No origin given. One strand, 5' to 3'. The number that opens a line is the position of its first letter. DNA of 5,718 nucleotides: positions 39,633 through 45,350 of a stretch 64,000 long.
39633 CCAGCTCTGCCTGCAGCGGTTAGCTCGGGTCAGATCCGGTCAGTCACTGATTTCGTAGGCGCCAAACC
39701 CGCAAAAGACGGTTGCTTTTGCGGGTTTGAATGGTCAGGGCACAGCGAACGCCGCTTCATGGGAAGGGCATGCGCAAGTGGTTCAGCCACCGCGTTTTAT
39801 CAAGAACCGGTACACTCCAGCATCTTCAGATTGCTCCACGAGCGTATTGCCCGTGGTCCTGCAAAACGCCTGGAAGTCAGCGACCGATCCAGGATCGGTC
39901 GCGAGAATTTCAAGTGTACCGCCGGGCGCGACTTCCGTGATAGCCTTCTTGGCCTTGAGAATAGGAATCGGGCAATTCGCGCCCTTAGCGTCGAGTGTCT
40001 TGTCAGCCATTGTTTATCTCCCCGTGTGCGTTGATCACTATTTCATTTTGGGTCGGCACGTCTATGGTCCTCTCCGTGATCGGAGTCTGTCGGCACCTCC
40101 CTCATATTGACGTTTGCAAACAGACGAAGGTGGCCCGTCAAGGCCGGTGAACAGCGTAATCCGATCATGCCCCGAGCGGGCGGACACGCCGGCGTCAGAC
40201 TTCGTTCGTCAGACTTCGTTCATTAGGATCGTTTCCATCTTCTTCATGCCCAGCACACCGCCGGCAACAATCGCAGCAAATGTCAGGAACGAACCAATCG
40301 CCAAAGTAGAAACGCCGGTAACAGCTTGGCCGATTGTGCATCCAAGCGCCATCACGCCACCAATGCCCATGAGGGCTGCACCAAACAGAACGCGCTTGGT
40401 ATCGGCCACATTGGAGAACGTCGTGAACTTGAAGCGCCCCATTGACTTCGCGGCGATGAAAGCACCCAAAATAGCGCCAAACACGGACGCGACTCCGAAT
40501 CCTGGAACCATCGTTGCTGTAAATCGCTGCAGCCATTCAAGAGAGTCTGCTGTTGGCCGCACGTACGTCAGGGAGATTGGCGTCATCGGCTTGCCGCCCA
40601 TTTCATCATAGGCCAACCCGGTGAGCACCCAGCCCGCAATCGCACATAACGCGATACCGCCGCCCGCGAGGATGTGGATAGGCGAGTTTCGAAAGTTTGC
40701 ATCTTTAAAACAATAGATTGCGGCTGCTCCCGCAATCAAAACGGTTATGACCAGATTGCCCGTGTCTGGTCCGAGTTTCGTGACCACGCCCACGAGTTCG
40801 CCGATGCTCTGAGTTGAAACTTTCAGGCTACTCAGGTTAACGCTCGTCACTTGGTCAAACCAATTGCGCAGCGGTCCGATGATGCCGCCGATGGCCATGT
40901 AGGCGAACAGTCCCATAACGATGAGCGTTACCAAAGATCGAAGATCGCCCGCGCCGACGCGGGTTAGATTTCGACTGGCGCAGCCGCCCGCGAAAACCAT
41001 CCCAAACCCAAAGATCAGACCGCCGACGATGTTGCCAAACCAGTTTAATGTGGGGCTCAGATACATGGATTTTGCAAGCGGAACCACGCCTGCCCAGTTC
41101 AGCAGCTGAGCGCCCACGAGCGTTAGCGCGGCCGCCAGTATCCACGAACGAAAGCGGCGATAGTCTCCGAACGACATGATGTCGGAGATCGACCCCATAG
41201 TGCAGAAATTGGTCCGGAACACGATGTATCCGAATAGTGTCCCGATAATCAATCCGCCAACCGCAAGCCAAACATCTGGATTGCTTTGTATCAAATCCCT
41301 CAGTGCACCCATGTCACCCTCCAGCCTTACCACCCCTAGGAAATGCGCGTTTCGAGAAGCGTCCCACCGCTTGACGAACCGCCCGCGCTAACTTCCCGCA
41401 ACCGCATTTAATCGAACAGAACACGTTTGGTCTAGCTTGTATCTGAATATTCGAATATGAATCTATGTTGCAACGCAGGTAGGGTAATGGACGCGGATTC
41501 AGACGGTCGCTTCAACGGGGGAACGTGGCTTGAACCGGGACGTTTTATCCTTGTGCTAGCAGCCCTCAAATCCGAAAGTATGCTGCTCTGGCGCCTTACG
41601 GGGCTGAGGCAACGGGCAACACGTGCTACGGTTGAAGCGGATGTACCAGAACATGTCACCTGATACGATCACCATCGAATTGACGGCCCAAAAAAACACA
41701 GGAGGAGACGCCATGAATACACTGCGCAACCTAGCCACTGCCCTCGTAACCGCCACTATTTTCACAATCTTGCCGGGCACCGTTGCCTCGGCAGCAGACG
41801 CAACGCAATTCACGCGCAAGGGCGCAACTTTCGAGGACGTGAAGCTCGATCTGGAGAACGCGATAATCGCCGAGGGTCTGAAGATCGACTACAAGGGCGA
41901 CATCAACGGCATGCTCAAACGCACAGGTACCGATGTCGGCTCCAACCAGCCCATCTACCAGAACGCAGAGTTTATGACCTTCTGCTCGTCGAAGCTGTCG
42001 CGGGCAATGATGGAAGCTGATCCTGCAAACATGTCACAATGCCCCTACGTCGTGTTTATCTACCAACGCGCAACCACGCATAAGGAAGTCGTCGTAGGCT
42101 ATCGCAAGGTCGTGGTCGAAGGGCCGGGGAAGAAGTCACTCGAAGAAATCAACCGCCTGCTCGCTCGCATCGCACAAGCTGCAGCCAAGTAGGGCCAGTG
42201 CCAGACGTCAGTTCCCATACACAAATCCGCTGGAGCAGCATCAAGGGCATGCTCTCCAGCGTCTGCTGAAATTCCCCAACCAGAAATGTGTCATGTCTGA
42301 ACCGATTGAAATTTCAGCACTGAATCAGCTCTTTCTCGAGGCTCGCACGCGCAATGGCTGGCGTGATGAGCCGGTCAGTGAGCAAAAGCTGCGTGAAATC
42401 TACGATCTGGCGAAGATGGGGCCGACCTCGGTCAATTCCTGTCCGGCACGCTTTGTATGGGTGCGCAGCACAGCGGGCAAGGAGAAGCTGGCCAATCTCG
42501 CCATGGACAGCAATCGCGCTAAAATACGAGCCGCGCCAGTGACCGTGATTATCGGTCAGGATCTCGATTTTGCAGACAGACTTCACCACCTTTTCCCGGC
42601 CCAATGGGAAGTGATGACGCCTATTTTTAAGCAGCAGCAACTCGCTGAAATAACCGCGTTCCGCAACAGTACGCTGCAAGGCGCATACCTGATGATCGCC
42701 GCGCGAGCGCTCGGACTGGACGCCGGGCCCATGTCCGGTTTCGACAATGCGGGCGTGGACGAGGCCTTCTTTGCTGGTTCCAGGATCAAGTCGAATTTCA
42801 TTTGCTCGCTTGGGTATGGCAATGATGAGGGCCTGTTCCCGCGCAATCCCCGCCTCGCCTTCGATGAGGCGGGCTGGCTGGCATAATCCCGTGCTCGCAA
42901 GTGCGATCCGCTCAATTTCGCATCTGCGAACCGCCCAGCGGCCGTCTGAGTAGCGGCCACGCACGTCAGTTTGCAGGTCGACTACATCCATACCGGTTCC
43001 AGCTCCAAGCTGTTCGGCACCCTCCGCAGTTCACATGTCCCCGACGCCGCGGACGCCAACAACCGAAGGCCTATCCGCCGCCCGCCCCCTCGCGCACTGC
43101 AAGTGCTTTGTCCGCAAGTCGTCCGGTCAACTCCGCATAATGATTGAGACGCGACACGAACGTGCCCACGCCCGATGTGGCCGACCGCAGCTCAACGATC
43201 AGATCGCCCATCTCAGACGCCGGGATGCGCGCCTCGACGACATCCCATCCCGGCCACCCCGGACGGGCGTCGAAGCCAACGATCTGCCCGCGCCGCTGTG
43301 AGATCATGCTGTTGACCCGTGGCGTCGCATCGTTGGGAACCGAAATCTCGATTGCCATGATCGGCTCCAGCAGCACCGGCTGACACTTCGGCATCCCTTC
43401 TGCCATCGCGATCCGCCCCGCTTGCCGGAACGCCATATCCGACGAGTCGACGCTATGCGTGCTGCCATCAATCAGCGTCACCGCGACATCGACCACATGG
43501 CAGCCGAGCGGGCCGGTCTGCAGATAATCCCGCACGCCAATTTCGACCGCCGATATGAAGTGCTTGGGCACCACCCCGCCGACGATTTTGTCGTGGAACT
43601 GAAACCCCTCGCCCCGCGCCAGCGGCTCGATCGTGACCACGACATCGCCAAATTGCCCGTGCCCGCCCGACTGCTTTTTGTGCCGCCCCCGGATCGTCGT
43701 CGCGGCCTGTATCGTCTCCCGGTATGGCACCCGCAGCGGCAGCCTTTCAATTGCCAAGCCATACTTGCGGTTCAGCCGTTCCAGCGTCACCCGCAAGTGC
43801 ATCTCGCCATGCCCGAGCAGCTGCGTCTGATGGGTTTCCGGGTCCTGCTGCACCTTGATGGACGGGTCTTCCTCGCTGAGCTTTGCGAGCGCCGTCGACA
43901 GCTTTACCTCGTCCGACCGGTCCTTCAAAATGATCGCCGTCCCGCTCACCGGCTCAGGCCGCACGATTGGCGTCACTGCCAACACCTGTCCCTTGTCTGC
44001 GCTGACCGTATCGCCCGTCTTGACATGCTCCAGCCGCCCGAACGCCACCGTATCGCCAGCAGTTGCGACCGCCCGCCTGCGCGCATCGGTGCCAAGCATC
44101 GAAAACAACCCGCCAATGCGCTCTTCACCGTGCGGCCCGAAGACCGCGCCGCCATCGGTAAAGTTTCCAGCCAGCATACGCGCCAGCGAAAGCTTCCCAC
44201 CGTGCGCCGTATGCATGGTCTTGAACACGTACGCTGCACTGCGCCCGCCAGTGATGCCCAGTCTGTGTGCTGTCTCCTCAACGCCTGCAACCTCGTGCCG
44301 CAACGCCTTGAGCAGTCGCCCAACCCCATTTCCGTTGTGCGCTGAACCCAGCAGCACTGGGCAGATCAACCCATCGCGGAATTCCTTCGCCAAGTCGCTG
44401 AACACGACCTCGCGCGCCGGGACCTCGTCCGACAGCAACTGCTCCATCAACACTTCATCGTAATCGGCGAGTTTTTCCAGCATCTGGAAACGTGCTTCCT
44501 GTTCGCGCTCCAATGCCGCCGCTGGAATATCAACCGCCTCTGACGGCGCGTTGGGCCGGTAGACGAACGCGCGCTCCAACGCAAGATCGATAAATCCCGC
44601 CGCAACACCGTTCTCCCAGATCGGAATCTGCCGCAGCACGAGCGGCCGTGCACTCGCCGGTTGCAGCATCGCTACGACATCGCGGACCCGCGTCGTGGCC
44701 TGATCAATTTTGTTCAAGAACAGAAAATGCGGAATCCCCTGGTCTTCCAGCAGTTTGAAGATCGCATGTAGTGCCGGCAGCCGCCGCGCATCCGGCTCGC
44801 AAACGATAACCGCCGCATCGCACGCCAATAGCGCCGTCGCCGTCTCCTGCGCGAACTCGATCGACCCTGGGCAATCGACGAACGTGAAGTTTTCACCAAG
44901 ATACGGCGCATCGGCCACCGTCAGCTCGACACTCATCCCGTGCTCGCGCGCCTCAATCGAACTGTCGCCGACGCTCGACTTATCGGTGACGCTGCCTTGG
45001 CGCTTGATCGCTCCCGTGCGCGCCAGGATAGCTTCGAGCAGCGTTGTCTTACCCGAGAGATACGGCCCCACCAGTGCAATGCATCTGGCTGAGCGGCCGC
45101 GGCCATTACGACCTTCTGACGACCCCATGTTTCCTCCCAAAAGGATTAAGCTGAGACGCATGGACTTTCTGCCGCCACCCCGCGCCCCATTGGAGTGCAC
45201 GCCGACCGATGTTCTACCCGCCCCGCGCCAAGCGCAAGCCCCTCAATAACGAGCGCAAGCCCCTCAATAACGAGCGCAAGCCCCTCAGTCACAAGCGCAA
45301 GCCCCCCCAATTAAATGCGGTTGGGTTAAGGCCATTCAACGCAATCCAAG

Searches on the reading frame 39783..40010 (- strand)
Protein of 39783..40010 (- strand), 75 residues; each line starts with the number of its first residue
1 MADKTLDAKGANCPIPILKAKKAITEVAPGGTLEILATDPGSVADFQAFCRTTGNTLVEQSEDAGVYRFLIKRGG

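Call 78: search_protein_families(library=pfam, proteins=[window:39783-40010:-], max_evalue=0.001)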
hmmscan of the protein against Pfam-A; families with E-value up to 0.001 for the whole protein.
window:39783-40010:- (75 aa): 1 family
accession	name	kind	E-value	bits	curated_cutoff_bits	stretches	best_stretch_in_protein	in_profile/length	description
PF01206.22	TusA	-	7.9e-24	83.7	28.6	1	4-73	1-70/70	Sulfurtransferase TusA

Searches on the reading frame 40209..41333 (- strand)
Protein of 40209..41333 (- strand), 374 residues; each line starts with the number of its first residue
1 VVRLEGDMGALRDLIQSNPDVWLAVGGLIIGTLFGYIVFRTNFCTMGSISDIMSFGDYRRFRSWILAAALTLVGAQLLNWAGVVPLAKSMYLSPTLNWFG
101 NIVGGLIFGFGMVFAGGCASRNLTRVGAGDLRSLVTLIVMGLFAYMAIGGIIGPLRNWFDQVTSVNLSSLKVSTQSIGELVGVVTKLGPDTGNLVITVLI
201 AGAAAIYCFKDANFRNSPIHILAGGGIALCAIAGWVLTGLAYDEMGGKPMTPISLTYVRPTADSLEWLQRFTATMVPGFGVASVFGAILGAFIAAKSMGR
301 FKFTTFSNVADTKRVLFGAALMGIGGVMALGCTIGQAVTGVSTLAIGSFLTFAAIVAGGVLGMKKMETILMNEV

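Call 78: search_protein_families(library=pfam, proteins=[window:40209-41333:-], max_evalue=0.001)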
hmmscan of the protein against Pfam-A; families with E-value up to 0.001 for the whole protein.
window:40209-41333:- (374 aa): 1 family
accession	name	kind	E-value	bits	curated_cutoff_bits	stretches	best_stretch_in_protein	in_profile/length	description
PF04143.19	Sulf_transp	-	1.4e-60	205.9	27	1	40-360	1-309/310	Sulphur transport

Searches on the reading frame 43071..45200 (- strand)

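Call 78: search_protein_families(library=pfam, proteins=[window:43071-45200:-], max_evalue=0.001)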
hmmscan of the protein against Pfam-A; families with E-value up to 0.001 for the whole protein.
window:43071-45200:- (709 aa): 7 families
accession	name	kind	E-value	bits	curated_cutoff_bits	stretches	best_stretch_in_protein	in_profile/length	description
PF03764.24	EFG_IV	-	6.1e-39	133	24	1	490-606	2-120/121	Elongation factor G, domain IV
PF00009.33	GTP_EFTU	-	1.4e-30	106.8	26.5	1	38-302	3-184/188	Elongation factor Tu GTP binding domain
PF14492.12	EFG_III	-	2e-22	79.5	27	1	415-484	2-71/75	Elongation Factor G, domain III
PF00679.30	EFG_C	-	5.7e-21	74.8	27.9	1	609-698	1-88/89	Elongation factor G C-terminus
PF01926.29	MMR_HSR1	-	2.1e-06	28.3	21.9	1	41-164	2-113/113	50S ribosome-binding GTPase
PF22042.2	EF-G_D2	-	1.2e-05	25.8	27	1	322-400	3-82/84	Elongation factor G domain 2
PF00350.29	Dynamin_N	-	0.00082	19.9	27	0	41-73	1-33/168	Dynamin family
